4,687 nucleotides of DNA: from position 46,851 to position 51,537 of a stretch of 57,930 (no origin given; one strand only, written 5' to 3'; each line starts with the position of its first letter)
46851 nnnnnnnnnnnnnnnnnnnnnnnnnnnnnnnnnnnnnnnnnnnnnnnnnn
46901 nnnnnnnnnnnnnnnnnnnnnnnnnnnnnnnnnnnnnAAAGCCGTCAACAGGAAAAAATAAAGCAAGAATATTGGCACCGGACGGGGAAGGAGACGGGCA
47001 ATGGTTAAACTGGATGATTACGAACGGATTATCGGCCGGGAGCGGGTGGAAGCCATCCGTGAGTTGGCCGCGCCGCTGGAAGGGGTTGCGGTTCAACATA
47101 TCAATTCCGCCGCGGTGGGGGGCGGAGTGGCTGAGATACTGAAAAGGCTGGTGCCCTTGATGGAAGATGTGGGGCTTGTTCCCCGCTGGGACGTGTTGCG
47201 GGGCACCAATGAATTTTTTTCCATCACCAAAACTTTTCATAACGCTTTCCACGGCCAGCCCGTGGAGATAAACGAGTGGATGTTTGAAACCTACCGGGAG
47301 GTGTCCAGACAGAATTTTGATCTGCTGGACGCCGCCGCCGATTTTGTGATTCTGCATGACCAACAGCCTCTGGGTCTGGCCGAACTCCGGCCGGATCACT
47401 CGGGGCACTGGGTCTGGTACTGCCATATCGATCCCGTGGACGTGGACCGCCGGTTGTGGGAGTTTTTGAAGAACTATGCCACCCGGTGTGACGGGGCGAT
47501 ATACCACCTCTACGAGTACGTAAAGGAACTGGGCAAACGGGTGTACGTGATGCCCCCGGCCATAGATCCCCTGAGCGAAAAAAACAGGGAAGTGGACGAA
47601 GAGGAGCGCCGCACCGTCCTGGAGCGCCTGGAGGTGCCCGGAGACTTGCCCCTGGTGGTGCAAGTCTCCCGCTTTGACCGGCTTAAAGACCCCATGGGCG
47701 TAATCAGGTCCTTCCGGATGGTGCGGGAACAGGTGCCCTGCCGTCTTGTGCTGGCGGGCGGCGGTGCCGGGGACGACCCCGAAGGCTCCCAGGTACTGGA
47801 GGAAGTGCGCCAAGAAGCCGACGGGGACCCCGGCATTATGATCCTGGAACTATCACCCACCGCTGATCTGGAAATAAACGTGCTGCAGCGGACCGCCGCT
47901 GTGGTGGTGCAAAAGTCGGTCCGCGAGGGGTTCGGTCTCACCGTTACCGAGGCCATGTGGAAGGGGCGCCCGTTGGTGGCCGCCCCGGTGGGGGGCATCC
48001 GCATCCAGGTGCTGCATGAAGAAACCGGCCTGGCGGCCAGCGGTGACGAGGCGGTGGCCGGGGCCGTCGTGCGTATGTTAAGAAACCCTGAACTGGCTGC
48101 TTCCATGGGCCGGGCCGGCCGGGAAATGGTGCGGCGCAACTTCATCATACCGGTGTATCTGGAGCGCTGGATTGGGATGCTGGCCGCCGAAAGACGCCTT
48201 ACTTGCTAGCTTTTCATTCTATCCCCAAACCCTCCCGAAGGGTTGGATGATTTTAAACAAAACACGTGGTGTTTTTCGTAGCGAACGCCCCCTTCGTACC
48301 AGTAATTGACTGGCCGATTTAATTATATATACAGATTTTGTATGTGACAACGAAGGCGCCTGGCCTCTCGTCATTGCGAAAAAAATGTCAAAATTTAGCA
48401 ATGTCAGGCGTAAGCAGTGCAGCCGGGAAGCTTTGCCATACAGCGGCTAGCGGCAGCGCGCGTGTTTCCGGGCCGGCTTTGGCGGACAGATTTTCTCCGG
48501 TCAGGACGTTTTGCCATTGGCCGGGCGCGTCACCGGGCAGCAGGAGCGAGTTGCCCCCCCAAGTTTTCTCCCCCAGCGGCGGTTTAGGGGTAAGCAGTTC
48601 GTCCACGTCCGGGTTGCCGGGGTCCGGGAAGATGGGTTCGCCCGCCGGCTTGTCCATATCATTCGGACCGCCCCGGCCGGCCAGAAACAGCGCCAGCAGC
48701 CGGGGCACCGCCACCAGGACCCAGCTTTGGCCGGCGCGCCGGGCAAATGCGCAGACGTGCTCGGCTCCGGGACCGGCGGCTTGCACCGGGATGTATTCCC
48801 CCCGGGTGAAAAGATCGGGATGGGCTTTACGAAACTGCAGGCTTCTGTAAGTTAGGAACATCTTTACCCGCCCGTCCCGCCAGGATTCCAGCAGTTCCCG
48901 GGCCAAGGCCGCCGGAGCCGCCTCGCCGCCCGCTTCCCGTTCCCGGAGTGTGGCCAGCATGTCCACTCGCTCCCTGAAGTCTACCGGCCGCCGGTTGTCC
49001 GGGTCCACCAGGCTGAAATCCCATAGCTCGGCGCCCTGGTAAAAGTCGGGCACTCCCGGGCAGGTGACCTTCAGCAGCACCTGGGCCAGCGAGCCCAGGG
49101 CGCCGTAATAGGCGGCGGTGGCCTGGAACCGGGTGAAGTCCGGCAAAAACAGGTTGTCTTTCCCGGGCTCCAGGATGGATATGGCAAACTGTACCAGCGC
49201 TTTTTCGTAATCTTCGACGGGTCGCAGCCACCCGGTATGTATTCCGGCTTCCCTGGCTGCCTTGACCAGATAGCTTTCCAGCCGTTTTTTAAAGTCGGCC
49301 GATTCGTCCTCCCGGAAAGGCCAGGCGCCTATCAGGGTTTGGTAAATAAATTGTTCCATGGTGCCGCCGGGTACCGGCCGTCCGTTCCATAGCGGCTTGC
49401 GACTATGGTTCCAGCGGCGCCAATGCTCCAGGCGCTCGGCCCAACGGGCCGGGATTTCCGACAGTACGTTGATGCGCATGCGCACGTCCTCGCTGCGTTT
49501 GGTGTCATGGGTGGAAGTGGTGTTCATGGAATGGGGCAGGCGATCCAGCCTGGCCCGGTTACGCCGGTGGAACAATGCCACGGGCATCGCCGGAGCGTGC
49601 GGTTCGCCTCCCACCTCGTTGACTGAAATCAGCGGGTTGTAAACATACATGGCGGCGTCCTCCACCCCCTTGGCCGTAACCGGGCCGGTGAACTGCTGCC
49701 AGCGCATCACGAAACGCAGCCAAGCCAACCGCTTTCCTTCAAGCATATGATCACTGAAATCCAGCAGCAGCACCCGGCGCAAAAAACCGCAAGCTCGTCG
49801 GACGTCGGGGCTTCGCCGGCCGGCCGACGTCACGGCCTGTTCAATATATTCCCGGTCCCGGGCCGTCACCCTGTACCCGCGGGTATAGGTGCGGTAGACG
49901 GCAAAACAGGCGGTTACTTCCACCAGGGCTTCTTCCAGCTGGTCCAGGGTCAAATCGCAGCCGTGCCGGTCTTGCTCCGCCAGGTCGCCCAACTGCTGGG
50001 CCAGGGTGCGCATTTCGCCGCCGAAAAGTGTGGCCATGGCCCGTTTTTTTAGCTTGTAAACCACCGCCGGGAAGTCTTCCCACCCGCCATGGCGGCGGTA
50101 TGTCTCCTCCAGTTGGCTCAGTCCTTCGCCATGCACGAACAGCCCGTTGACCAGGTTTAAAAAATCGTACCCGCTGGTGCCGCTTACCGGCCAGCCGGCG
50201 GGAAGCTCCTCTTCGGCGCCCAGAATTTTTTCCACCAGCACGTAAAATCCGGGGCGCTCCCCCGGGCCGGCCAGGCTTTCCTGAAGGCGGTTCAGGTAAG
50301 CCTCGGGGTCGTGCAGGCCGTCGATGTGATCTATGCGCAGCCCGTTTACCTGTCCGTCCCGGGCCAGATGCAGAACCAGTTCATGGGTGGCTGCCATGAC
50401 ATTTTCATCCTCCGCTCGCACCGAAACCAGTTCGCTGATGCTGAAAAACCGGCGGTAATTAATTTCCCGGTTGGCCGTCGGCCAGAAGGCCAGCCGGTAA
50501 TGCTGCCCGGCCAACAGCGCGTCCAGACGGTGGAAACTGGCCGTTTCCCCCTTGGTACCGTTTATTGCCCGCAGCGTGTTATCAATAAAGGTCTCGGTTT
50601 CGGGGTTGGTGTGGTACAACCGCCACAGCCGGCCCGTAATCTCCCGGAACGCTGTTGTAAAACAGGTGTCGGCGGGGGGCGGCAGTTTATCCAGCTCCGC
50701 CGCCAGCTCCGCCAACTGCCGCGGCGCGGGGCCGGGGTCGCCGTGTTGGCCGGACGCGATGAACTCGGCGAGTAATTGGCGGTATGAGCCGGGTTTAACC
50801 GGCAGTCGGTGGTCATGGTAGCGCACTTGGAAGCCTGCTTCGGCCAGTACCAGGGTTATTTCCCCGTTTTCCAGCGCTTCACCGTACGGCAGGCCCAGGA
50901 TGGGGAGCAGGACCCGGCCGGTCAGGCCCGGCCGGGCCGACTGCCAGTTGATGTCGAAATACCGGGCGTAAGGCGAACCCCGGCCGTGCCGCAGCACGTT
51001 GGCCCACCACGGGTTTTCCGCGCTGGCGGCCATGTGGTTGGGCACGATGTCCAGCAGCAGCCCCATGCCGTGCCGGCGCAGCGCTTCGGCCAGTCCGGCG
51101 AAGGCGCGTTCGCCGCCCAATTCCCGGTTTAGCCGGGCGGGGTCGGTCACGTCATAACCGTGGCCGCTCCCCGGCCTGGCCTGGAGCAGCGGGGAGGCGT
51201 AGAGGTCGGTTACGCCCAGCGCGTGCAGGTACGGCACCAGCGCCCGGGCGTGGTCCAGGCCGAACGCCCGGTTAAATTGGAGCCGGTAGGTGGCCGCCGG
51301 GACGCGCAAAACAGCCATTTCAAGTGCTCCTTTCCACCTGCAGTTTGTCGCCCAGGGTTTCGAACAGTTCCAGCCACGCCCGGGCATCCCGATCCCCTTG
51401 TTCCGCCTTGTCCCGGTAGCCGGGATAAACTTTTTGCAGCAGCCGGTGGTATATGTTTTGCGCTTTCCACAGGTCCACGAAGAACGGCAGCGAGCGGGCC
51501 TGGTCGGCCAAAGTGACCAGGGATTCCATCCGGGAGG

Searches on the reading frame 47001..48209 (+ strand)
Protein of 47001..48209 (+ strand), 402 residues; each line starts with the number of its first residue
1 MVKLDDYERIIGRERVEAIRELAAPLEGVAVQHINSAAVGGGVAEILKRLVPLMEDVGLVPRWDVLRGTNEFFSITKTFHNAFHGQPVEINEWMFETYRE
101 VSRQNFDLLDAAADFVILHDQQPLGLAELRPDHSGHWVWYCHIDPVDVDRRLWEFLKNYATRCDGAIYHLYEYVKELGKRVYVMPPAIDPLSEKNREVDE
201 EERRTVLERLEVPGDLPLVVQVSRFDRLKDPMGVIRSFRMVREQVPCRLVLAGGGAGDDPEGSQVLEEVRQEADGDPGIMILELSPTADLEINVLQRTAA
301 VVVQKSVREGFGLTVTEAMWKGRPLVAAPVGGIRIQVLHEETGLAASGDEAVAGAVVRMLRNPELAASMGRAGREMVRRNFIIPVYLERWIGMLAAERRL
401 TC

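Call 21: search_protein_families(library=pfam, proteins=[window:47001-48209:+], max_evalue=0.00001)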
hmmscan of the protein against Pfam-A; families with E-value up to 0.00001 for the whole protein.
window:47001-48209:+ (402 aa): 4 families
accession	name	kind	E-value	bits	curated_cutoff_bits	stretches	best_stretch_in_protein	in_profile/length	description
PF21269.3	TreT_GT1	-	9.3e-50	168.5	27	1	33-175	1-144/144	Trehalose synthase, N-terminal domain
PF00534.26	Glycos_transf_1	-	1.9e-20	73.6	26.4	1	208-376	7-172/172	Glycosyl transferases group 1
PF13692.12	Glyco_trans_1_4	-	2.8e-14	54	27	1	218-362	3-142/142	Glycosyl transferases group 1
PF20706.3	GT4-conflict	-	6.7e-06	25.8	26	1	213-363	194-340/385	Family 4 Glycosyltransferase in conflict systems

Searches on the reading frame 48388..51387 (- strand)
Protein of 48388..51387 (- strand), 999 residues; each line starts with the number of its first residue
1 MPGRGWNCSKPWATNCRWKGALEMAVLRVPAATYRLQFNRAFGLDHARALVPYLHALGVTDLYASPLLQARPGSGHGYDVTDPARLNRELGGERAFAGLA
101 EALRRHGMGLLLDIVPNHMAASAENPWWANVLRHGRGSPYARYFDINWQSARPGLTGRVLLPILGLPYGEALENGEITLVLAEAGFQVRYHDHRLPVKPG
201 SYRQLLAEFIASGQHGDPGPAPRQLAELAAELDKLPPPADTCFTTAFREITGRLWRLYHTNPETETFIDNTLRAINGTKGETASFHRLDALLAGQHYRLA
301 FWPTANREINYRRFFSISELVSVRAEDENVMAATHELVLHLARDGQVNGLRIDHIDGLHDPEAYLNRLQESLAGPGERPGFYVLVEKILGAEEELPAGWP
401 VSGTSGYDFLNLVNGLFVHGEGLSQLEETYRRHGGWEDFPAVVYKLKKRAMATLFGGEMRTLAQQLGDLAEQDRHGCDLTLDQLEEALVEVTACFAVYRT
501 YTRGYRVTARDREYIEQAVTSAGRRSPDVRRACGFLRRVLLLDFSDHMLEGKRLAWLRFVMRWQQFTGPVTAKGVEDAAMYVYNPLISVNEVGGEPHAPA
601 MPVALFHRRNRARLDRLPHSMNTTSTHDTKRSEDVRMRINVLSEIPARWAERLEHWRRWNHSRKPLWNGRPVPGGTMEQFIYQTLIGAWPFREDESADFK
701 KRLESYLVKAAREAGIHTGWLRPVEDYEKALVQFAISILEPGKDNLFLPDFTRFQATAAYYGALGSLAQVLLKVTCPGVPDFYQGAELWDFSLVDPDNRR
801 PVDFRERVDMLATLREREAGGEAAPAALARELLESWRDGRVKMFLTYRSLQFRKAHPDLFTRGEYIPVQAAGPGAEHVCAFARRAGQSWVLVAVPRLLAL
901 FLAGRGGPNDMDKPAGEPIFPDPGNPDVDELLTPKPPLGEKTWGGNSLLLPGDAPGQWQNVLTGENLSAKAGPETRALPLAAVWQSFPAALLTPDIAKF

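Call 21: search_protein_families(library=pfam, proteins=[window:48388-51387:-], max_evalue=0.00001)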
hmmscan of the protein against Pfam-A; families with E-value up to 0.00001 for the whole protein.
window:48388-51387:- (999 aa): 1 family
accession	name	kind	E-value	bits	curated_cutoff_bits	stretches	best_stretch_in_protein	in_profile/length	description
PF00128.31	Alpha-amylase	-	2.4e-15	57.1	22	1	52-147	26-115/446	Alpha amylase, catalytic domain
